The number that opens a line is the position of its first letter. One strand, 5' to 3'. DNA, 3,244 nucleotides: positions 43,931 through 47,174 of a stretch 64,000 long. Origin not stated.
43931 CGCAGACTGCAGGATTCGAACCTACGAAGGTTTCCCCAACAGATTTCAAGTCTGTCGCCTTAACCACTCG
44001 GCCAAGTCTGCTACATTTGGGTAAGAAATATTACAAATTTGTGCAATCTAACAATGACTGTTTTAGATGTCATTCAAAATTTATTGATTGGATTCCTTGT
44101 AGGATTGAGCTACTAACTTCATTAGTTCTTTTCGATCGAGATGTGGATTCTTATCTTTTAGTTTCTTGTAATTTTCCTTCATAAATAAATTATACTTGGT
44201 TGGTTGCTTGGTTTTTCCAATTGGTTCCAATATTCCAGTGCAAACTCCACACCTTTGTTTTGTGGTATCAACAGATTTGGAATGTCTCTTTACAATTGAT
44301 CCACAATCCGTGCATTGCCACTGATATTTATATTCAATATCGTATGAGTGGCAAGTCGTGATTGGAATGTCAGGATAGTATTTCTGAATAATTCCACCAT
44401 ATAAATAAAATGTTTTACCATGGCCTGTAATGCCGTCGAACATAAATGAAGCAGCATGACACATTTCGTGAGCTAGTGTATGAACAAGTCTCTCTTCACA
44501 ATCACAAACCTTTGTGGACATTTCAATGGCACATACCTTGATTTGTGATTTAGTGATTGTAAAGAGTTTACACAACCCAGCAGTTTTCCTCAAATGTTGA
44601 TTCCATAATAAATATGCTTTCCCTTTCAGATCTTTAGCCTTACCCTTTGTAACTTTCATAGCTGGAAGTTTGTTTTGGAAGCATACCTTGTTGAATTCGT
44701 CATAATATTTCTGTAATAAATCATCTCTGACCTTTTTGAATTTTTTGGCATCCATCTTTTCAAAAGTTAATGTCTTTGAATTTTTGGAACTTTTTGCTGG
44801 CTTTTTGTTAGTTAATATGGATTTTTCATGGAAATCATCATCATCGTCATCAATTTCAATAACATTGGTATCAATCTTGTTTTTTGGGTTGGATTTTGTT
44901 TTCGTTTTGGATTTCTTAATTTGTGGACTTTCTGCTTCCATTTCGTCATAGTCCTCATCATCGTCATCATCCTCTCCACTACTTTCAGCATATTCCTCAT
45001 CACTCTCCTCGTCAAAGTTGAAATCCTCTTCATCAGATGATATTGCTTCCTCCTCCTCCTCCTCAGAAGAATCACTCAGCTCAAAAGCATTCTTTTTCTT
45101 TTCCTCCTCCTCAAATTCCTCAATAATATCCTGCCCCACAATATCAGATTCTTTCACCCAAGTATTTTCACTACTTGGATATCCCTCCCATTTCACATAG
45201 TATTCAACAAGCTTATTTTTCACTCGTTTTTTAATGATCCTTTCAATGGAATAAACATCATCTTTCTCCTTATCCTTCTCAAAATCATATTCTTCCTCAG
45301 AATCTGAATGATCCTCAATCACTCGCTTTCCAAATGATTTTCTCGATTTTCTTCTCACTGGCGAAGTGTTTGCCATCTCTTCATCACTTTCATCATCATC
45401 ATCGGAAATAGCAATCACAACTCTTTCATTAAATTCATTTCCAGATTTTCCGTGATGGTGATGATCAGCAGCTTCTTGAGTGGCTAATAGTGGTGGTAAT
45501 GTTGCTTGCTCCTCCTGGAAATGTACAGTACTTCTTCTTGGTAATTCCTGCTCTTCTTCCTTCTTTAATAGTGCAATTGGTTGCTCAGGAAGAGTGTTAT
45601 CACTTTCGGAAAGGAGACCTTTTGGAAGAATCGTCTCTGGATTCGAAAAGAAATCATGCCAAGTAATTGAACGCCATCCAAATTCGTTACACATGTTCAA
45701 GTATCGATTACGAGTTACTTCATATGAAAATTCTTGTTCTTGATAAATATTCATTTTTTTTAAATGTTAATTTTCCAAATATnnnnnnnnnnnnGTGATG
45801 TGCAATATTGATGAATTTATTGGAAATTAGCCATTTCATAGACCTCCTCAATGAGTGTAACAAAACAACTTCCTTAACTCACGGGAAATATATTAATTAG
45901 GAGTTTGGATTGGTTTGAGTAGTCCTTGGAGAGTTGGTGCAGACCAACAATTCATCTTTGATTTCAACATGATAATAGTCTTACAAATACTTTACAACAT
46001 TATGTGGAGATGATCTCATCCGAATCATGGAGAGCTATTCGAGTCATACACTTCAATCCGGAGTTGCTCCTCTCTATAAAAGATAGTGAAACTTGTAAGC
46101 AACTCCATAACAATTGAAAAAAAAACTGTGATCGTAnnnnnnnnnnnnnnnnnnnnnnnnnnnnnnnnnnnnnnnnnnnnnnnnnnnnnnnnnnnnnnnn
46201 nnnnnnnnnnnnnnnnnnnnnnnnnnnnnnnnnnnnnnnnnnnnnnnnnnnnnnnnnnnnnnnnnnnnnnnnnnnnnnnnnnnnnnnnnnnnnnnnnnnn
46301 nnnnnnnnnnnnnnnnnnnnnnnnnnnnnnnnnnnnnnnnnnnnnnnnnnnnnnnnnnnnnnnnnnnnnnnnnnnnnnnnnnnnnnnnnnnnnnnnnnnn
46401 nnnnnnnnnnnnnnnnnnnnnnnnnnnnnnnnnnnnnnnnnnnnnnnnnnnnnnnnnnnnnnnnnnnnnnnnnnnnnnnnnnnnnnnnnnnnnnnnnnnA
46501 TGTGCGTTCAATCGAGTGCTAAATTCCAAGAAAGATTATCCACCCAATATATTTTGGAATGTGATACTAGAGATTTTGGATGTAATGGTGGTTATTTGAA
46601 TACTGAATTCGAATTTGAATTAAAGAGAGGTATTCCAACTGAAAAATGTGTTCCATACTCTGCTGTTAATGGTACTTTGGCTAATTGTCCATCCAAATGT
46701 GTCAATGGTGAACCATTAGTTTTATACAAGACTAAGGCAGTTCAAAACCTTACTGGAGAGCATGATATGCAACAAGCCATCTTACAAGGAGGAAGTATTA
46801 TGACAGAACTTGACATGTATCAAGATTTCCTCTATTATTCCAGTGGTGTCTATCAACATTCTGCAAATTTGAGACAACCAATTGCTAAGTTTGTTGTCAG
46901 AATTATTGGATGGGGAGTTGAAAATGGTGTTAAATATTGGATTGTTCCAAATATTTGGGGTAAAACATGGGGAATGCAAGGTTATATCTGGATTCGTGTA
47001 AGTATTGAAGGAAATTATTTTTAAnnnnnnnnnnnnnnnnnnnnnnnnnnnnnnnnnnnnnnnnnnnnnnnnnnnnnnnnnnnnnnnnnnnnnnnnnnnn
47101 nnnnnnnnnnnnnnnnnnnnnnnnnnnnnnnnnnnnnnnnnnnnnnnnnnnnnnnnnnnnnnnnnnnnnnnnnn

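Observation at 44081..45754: GCNA-like SprT protease with a chromodomain inserted in its acidic disordered region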

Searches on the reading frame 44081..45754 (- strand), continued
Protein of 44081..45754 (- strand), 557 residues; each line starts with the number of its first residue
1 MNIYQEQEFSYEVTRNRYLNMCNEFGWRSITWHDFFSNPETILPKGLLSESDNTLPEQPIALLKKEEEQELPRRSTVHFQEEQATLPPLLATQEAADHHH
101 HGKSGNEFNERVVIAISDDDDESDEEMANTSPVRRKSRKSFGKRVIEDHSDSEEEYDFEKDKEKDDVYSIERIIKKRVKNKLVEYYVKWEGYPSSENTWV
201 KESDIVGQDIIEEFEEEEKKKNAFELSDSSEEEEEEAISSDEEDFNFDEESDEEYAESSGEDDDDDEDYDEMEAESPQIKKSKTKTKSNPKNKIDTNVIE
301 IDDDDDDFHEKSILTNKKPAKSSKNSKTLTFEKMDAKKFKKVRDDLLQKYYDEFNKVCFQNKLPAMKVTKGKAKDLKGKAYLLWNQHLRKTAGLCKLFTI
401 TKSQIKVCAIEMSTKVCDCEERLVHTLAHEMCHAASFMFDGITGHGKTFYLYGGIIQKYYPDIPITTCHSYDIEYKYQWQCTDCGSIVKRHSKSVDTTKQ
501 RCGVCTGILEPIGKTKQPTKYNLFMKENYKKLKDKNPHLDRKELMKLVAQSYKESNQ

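Call 40: predict_structure(alignment_id=A3)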
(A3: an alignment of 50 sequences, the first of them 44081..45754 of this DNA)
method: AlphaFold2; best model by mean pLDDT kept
length: 557 residues; sequences in the alignment: 50
mean_pLDDT: 71.7   pTM: 0.51
mean pLDDT of the five models: 71.7, 70.7, 68.4, 68.1, 68.0
residues with pLDDT >= 90: 242; 70-90: 80; 50-70: 37; < 50: 198
segments of 3 or more residues with pLDDT < 50: 1-3, 49-66, 68-164, 237-267, 269-274, 276-289, 294-317
pLDDT, mean of each block of 10 residues (from residue 1): 50 77 77 77 58 40 41 41 41 40 38 26 36 40 40 41 62 95 95 86 93 96 77 50 42 44 45 45 45 46 43 48 73 93 98 98 98 94 95 96 94 96 97 98 96 98 91 90 95 88 96 78 97 98 98 95
secondary structure, 60 per line:
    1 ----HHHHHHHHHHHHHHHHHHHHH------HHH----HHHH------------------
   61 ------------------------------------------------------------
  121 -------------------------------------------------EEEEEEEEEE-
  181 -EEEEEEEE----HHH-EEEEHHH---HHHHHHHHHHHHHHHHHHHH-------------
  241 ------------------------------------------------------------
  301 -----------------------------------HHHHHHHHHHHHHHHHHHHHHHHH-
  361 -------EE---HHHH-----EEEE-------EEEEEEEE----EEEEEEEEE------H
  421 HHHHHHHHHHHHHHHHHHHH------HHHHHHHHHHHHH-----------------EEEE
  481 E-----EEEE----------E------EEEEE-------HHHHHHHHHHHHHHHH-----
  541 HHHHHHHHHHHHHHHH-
elements in order: H5-25 H39-42 E170-179 E182-189 E198-201 H208-227 H336-359 H373-376 E382-385 E393-400 E405-413 H420-440 H447-459 E477-481 E487-490 E508-512 H520-535 H541-556

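Call 42: fold_search(model_id=the predicted structure, library=pdb)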
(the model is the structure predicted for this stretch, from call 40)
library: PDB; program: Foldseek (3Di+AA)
matches with E <= 10: 445; with E <= 0.001: 12
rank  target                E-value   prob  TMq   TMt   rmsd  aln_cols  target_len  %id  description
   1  6mdw                  2.9e-06  1.00  0.18  0.50   9.9       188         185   24  Mechanism of protease dependent DPC repair (released 2019-04-10)
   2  6mdx_A                1.2e-05  1.00  0.18  0.50   8.7       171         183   25  Mechanism of protease dependent DPC repair (released 2019-04-10)
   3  1kna_A                2.3e-04  1.00  0.09  0.92   0.7        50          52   48  Chromo domain of HP1 complexed with histone H3 tail containing dimethyllysine 9. (released 2002-03-20)
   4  6mha_A                2.6e-04  1.00  0.09  0.87   0.6        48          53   48  dHP1 Chromodomain Y24W variant bound to histone H3 peptide containing trimethyllysine (released 2019-09-25)
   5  4x3s_B                3.3e-04  1.00  0.10  0.87   0.8        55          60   40  Crystal structure of chromobox homology 7 (CBX7) with SETDB1-1170me3 Peptide (released 2015-03-04)
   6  6asz_A                4.0e-04  1.00  0.09  0.87   0.6        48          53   48  Chromodomain HP1 with Y24F mutation bound to histone H3 peptide containing trimethyl lysine (released 2017-12-06)
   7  4x3s_A                5.1e-04  1.00  0.10  0.85   0.8        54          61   41  Crystal structure of chromobox homology 7 (CBX7) with SETDB1-1170me3 Peptide (released 2015-03-04)
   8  6at0_A                7.4e-04  1.00  0.09  0.90   0.7        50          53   46  Chromodomain HP1 with a p-nitro-L-phenylalanine mutation at position 24 bound to histone H3 peptide containing trimeth (released 2017-12-06)
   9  1pfb_A                7.8e-04  1.00  0.09  0.86   0.8        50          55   46  Structural Basis for specific binding of polycomb chromodomain to histone H3 methylated at K27 (released 2003-10-07)
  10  2d9u_MODEL_1_A        8.9e-04  1.00  0.10  0.65   1.6        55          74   34  Solution structure of the Chromo domain of chromobox homolog 2 from human (released 2007-01-02)
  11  4x3t_B                1.0e-03  1.00  0.10  0.78   2.8        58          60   38  Crystal structure of chromobox homolog 7 (CBX7) chromodomain with MS37452 (released 2015-03-04)
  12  2rvl_MODEL_1_A        1.0e-03  1.00  0.09  0.53  11.3        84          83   28  Solution structure of the chromodomain of HP1alpha with the N-terminal tail (released 2016-03-16)
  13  5ejw                  1.1e-03  1.00  0.10  0.68   1.1        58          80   40  Crystal structure of chromobox homolog 7 (CBX7) chromodomain with MS351 (released 2016-03-09)
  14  1pdq_A                1.1e-03  1.00  0.09  0.89   0.8        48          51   46  Polycomb chromodomain complexed with the histone H3 tail containing trimethyllysine 27. (released 2003-08-26)
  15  4x3t_A                1.1e-03  1.00  0.09  0.76   1.3        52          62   42  Crystal structure of chromobox homolog 7 (CBX7) chromodomain with MS37452 (released 2015-03-04)
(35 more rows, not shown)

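Call 48: find_encoding_contigs(protein=P0003, flank=4000, max_places=2)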
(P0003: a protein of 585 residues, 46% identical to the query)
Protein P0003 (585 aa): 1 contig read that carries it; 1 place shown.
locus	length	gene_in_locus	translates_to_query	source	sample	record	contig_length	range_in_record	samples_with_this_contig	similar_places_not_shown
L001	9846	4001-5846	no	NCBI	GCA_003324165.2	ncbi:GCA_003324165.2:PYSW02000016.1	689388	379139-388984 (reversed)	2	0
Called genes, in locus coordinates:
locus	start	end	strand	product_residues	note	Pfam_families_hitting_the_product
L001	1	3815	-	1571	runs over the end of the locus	PF03399:SAC3_GANP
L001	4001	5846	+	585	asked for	PF00385:Chromo, PF10263:SprT-like, PF17283:Zn_ribbon_SprT (weak)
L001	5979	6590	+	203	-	PF00857:Isochorismatase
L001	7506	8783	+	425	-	-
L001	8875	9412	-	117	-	-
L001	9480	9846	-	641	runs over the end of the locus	PF13424:TPR_12 (faint), PF07719:TPR_2 (faint), PF13181:TPR_8 (faint), PF13371:TPR_9 (faint), PF00515:TPR_1 (weak)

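Call 49: find_encoding_contigs(protein=P0005, flank=4000, max_places=2)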
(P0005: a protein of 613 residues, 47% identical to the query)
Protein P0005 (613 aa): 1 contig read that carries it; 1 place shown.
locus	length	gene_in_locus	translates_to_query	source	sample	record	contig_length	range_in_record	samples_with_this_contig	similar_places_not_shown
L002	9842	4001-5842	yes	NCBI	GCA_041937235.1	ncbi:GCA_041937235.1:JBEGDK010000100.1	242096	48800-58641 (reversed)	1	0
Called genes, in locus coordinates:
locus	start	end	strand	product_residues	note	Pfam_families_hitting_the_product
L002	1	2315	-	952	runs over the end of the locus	PF00512:HisKA, PF02518:HATPase_c, PF00072:Response_reg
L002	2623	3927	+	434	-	PF10263:SprT-like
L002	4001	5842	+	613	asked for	PF00385:Chromo, PF10263:SprT-like, PF00505:HMG_box (weak)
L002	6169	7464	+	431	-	-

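Call 55: find_encoding_contigs(protein=P0006, flank=3000, max_places=2)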
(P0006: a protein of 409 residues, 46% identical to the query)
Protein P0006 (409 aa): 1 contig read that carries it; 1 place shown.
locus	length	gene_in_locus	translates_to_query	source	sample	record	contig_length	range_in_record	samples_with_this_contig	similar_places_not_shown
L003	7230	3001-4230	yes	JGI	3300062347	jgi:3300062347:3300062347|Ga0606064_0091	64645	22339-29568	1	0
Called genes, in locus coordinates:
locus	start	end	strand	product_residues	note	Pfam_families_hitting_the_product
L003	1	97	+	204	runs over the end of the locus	-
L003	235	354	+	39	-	-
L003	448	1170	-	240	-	PF13640:2OG-FeII_Oxy_3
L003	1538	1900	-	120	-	-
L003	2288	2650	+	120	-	-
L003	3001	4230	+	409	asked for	PF10263:SprT-like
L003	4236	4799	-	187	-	PF06745:ATPase (faint), PF20720:nSTAND3 (weak), PF01712:dNK (faint), PF13238:AAA_18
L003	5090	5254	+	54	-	-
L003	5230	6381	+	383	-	PF00149:Metallophos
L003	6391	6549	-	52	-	-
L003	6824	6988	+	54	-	-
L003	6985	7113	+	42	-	-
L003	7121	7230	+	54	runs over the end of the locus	-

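Call 56: find_encoding_contigs(protein=P0008, flank=3000, max_places=2)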
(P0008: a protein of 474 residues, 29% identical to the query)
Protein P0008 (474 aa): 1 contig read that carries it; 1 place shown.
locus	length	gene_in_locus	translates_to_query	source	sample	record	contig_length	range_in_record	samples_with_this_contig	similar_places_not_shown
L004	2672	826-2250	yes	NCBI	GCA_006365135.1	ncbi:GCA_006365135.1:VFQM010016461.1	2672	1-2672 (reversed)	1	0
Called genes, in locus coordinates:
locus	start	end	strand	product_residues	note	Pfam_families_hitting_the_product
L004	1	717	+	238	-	?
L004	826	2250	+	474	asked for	PF10263:SprT-like, PF17283:Zn_ribbon_SprT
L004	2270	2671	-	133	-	?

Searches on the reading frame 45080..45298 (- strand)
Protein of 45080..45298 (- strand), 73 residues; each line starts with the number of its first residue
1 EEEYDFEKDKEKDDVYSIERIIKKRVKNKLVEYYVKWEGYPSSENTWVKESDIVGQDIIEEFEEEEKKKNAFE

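Call 22: find_homologous_proteins(query=window:45080-45298:-, max_evalue=0.001)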
Query seq(73 aa): no candidate shares three 5-residue words with the query. No homologue found.

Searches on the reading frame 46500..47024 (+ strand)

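Call 37: search_protein_families(library=pfam, proteins=[window:46500-47024:+], max_evalue=0.00001)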
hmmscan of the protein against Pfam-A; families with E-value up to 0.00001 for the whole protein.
window:46500-47024:+ (174 aa): 1 family
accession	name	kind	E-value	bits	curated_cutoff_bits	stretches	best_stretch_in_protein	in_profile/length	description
PF00112.29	Peptidase_C1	-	3.2e-37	129.2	20.7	1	3-168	41-205/220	Papain family cysteine protease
